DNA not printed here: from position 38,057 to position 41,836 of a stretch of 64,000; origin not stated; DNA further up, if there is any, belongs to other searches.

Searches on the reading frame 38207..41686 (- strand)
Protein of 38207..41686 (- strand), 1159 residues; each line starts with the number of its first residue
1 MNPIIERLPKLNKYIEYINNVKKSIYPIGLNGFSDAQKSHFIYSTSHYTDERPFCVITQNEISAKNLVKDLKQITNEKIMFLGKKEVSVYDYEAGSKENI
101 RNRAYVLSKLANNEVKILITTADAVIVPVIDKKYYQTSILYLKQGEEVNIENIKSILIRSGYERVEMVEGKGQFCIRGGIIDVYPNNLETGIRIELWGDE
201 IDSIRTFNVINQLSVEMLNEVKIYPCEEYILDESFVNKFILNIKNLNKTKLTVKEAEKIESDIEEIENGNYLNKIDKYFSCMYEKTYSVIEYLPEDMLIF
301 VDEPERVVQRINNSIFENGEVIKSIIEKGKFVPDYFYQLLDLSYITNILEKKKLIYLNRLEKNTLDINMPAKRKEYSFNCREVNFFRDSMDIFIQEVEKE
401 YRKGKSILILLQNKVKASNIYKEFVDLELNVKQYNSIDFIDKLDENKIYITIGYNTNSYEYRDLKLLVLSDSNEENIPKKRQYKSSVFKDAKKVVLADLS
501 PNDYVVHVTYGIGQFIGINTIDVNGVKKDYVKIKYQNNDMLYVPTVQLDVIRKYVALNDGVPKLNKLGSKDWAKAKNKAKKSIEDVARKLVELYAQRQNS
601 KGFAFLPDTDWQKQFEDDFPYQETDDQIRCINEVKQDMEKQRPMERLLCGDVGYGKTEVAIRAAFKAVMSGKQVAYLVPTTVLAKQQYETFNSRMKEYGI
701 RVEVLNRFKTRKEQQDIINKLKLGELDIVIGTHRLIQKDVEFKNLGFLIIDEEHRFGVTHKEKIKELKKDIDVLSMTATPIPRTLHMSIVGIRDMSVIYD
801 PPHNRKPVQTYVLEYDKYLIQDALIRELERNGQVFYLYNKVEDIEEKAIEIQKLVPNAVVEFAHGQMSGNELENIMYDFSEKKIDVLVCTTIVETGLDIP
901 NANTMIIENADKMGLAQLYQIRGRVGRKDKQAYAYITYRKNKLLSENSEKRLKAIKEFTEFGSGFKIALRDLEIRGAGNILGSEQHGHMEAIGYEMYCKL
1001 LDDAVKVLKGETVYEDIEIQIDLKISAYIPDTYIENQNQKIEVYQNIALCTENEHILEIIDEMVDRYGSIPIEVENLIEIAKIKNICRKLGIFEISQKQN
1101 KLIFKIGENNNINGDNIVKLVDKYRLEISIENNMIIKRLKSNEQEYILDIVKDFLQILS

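Call 53: search_protein_families(library=pfam, proteins=[window:38207-41686:-], max_evalue=0.001)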
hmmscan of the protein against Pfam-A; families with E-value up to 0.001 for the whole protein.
window:38207-41686:- (1159 aa): 8 families
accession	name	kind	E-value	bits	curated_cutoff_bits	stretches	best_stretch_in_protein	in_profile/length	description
PF00270.35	DEAD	-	2.6e-28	99.3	26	1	625-785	2-164/167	DEAD/DEAH box helicase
PF03461.20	TRCF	-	4.3e-28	98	25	1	1023-1116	1-94/95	TRCF domain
PF17757.6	UvrB_inter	-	1.4e-26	92.9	22.9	1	140-229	1-91/91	UvrB interaction domain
PF00271.37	Helicase_C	-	5.6e-23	81.7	23.5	1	823-928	5-109/110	Helicase conserved C-terminal domain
PF02559.22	CarD_TRCF_RID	-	8e-20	71.1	23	1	499-555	1-57/57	CarD-like/TRCF RID domain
PF04851.21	ResIII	-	1.9e-14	54.4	22.5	1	624-780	5-162/164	Type III restriction enzyme, res subunit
PF00176.29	SNF2-rel_dom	-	5.7e-06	26.1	24.9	1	642-786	16-169/290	SNF2-related domain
PF22590.2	Cas3-like_C_2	-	0.00015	22.4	27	1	833-929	4-105/106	CRISPR-associated nuclease/helicase Cas3, C-terminal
